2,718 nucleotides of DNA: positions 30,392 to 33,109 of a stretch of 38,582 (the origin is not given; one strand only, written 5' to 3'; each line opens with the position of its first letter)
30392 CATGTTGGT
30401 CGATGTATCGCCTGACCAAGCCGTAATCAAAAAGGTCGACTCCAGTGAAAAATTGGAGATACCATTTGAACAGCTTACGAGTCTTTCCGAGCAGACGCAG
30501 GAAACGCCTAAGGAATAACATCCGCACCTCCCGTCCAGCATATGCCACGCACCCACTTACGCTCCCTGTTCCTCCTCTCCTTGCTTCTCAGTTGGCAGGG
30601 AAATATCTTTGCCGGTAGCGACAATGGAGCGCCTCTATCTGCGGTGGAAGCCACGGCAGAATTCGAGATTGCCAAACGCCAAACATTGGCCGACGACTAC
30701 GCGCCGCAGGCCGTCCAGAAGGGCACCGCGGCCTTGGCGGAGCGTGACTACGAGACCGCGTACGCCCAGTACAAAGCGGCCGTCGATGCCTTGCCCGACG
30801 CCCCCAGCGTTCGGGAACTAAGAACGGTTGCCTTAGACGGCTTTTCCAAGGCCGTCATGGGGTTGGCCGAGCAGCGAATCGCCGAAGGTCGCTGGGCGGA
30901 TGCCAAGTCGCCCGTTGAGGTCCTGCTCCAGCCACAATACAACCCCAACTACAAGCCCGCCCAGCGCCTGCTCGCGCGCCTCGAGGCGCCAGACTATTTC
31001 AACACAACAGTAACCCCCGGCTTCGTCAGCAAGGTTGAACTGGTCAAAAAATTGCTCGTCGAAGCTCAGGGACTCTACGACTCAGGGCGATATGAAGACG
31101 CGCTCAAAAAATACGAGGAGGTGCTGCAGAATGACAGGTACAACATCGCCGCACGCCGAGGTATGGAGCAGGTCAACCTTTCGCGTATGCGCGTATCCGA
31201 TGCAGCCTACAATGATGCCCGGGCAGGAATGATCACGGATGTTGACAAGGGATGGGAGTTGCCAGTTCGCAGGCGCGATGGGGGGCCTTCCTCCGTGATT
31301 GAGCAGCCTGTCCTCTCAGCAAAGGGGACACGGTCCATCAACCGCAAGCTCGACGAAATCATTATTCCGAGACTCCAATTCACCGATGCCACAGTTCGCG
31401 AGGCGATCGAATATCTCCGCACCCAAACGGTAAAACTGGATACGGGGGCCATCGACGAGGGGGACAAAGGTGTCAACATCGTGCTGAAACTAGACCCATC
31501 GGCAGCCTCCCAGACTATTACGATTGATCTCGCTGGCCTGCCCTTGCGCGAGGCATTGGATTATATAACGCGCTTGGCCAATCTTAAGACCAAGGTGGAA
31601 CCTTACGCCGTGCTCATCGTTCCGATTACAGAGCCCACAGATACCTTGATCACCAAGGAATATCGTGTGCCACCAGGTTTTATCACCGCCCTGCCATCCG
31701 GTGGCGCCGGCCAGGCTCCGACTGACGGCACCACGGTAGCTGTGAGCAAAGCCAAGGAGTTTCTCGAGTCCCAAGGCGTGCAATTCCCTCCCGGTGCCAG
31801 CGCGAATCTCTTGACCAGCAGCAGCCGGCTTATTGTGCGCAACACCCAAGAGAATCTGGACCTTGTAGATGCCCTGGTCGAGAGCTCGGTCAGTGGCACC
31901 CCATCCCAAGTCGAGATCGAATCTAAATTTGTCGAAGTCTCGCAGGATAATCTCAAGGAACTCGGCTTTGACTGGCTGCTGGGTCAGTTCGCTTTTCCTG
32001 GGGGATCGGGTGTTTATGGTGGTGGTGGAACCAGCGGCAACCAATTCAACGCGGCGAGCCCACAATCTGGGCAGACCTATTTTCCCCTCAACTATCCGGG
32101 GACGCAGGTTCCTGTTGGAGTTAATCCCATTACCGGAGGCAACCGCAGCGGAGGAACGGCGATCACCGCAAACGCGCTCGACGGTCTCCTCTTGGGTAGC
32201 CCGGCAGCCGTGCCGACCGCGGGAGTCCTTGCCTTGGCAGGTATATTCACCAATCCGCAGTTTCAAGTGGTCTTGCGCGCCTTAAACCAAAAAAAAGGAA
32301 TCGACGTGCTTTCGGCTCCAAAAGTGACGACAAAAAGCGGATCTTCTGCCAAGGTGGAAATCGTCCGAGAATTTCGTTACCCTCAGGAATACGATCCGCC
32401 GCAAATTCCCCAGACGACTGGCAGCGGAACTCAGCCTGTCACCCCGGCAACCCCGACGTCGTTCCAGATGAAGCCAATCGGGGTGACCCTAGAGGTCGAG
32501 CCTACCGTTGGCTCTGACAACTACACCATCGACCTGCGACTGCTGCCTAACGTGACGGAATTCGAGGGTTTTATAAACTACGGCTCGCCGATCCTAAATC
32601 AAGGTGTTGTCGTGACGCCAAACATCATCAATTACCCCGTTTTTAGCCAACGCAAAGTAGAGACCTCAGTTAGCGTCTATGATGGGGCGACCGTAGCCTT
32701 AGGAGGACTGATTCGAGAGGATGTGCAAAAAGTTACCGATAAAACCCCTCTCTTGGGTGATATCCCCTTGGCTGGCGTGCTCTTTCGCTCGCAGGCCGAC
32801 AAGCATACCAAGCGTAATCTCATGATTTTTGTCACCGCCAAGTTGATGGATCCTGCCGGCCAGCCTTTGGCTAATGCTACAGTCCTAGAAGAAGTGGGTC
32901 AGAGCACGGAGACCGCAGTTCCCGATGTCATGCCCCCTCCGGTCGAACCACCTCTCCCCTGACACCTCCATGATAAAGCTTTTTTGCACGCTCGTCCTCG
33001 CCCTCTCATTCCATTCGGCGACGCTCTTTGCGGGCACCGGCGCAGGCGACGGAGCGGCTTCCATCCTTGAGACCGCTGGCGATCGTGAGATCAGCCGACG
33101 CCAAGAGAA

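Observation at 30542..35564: Tandem paralogous secretins, each with a built-in TPR-like N-terminal region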

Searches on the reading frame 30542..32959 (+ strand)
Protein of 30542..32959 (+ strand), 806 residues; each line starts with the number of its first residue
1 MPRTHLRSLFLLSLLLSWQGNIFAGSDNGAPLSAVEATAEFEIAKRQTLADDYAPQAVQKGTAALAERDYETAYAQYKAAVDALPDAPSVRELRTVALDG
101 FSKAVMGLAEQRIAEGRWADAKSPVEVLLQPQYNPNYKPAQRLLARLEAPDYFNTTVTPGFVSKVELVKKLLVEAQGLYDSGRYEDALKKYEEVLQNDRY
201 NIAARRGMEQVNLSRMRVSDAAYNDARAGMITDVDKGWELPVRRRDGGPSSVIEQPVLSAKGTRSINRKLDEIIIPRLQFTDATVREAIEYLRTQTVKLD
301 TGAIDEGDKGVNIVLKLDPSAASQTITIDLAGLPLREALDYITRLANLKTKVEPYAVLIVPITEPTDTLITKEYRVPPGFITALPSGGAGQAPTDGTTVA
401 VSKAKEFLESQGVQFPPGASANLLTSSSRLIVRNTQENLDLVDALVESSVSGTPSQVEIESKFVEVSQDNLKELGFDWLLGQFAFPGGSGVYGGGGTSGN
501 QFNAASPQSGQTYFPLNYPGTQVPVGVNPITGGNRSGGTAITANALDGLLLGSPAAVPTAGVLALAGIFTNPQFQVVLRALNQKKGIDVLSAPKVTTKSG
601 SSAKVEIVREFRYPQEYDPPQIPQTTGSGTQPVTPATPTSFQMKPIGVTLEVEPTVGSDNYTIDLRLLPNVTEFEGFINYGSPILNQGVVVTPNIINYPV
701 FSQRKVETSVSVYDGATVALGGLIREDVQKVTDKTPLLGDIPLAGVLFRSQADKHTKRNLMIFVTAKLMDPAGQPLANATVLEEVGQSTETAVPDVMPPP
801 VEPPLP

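Call 4: search_protein_families(library=pfam, proteins=[window:30542-32959:+], max_evalue=0.1)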
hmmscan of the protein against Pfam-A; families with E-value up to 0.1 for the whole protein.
window:30542-32959:+ (806 aa): 7 families
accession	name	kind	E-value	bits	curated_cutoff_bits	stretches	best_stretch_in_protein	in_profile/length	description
PF00263.26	Secretin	-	4.7e-35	121.1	27.5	1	580-769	1-168/169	Bacterial type II and III secretion system protein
PF14559.12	TPR_19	-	2e-05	25.3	25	1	178-208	1-31/68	Tetratricopeptide repeat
PF13414.12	TPR_11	-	0.0012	18.9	26.8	1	178-201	4-27/42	TPR repeat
PF13432.12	TPR_16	-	0.0014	19.4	32.7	0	173-198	2-27/65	Tetratricopeptide repeat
PF13428.12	TPR_14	-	0.0032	18.5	23.5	0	61-93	8-40/44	Tetratricopeptide repeat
PF07719.23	TPR_2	-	0.0093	16.5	27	1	174-199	7-32/34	Tetratricopeptide repeat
PF07660.19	STN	-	0.049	13.9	28.4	0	323-359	13-49/52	Secretin and TonB N terminus short domain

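Call 7: search_protein_families(library=ncbifam, proteins=[window:30542-32959:+], max_evalue=0.01)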
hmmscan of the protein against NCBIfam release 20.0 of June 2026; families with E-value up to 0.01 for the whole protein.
window:30542-32959:+ (806 aa): 8 families
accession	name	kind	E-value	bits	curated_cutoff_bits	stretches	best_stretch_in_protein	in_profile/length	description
NF042912.1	Amuc_1098_fam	equivalog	9.3e-250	831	750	1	31-777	19-804/805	Amuc_1098 family type IV pilus outer membrane protein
TIGR02517.1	type_II_gspD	equivalog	1.5e-41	142.6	351.35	1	423-767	305-588/600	type II secretion system secretin GspD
TIGR02515.1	IV_pilus_PilQ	subfamily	5.1e-35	121.3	284.35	1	427-769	143-427/428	type IV pilus secretin PilQ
TIGR02519.1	pilus_MshL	equivalog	2.1e-34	118.9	250.2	1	430-768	10-289/290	pilus (MSHA type) biogenesis protein MshL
NF010083.0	PRK13568.1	equivalog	1.1e-22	80.4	554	2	703-769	351-417/419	DNA uptake porin HofQ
NF007851.2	PRK10560.1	exception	8.8e-18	64.3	598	2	703-770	343-410/412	DNA uptake porin HofQ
TIGR02516.1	type_III_yscC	equivalog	2.9e-17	62.4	238.45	2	695-770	387-462/463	type III secretion system outer membrane ring subunit SctC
NF011873.0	PRK15346.1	equivalog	6.2e-12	45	524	1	705-755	430-480/499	EscC/YscC/HrcC family type III secretion system outer membrane ring protein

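Call 8: search_solved_structures(query=window:30542-32959:+, max_evalue=0.01)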
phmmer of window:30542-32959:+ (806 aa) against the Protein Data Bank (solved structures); distinct sequences matched with E-value up to 0.01: 20.
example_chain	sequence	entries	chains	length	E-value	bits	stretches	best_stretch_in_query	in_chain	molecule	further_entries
5w68_A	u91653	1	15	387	1.4e-17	66.2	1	425-769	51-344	Putative type II secretion protein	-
6w6m_A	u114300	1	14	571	6.3e-17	64.1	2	701-768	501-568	Type IV pilus secretin PilQ family protein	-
5zdh_A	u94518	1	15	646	1.3e-16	63.1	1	425-769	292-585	Type II secretion system protein D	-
5wln_G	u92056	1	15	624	2.2e-16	62.3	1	554-775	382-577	Type II secretion system protein D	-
6i1x_A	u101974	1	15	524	1e-13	53.5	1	573-770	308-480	Type II secretion system protein D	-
6hcg_A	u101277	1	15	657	1.6e-13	52.8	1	547-768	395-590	Type II secretion system protein D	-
5wq7_A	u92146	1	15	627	9.3e-13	50.3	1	642-767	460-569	Putative type II secretion system protein D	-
9k8v_A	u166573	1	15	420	1e-12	50.2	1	663-767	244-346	General secretion pathway protein D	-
5wq9_A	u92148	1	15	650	1.2e-12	49.9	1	664-767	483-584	Type II secretion system protein D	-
5wq8_A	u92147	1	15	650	1.4e-12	49.7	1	695-767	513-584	Type II secretion system protein D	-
4av2_A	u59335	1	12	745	1.4e-11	46.4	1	701-776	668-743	TYPE IV PILUS BIOGENESIS AND COMPETENCE PROTEIN PILQ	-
8odn_A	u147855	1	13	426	2.9e-11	45.3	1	639-773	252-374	RcpA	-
6i1y_A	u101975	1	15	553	3.4e-11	45.1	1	662-768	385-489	General secretion pathway protein GspD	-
6ve2_A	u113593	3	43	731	7.5e-11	44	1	326-771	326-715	Fimbrial assembly protein PilQ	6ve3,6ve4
9x0w_A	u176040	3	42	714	8.1e-11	43.9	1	326-770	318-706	Fimbrial assembly protein PilQ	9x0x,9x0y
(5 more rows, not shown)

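Call 10: find_related_loci(query=window:30542-32959:+, collection=genome_contigs, flank=10000)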
Query window:30542-32959:+ (806 aa) in genome_contigs; peptide patterns used: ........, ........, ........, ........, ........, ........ (x = any residue, [..] = any of these).
600 stretches matched a pattern (row limit reached: there are more); 565 encode a relative of the query (tblastn E <= 1e-3); the best 80 are kept; 80 distinct loci.
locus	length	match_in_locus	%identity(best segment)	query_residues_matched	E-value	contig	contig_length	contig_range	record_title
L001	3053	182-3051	73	1-806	0e+0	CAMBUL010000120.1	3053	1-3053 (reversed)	MAG: Chthoniobacter flavus isolate MoH-02may19-15 genome assembly, contig: MoH-02may19-C94221, whole genome shotgun sequ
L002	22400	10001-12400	73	3-806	0e+0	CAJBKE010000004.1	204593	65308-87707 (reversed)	MAG: uncultured Verrucomicrobia bacterium isolate Loc090907-1m_bin-436 genome assembly, contig: bin-436:04/70, whole gen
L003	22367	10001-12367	74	22-806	0e+0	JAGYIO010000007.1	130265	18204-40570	MAG: Chthoniobacterales bacterium isolate M30B17 7, whole genome shotgun sequence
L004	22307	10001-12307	75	30-806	0e+0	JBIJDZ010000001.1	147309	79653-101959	MAG: Chthoniobacterales bacterium isolate ME2006-08-30D12_3300044970_group2_bin85 Rohwer_bin2562_scaffold_6_c1, whole ge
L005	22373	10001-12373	75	21-806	0e+0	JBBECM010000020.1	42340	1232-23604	MAG: Chthoniobacterales bacterium isolate LejiaF_64_35 Lejia_F_1333_length_42340_cov_17, whole genome shotgun sequence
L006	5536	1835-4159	76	36-806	0e+0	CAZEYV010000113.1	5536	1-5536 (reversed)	MAG TPA_asm: uncultured Chthoniobacter sp. isolate SRP067234_co1_265 genome assembly, contig: k99_853180, whole genome s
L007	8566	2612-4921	72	36-806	0e+0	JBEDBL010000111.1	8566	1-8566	MAG: Verrucomicrobiota bacterium isolate NASQAN2014_085_A_bin.4 scaffold_000156, whole genome shotgun sequence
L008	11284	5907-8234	71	23-806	0e+0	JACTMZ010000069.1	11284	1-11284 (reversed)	MAG: Verrucomicrobia bacterium isolate BJ18 scaffold_5479, whole genome shotgun sequence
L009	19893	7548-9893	72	24-806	0e+0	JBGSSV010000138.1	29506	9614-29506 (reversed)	MAG: Chthoniobacterales bacterium isolate JTS-AC390 k141_3377412, whole genome shotgun sequence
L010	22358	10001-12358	57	30-776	0e+0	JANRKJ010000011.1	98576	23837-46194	MAG: Terrimicrobiaceae bacterium isolate bins.495 k141_1967183, whole genome shotgun sequence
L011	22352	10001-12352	58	33-785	0e+0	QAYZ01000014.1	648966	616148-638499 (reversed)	Spartobacteria bacterium LR76 LR76_contig_1_coverage:, whole genome shotgun sequence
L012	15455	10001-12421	57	3-776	0e+0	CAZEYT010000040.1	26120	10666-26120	MAG TPA_asm: uncultured Chthoniobacterales bacterium isolate SRP242652_co2_96 genome assembly, contig: NODE_2159_length_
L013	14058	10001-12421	55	1-776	0e+0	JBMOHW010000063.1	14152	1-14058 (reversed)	MAG: Terrimicrobiaceae bacterium isolate Deming_bin.375 contig12164, whole genome shotgun sequence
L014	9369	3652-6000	58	23-776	0e+0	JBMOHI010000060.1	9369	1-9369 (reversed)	MAG: Terrimicrobiaceae bacterium isolate Deming_bin.344 contig23047, whole genome shotgun sequence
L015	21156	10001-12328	56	30-785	0e+0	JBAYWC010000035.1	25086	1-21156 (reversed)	MAG: Terrimicrobiaceae bacterium isolate SO_2016_LW3_74 scaffold02878_LW162_2016, whole genome shotgun sequence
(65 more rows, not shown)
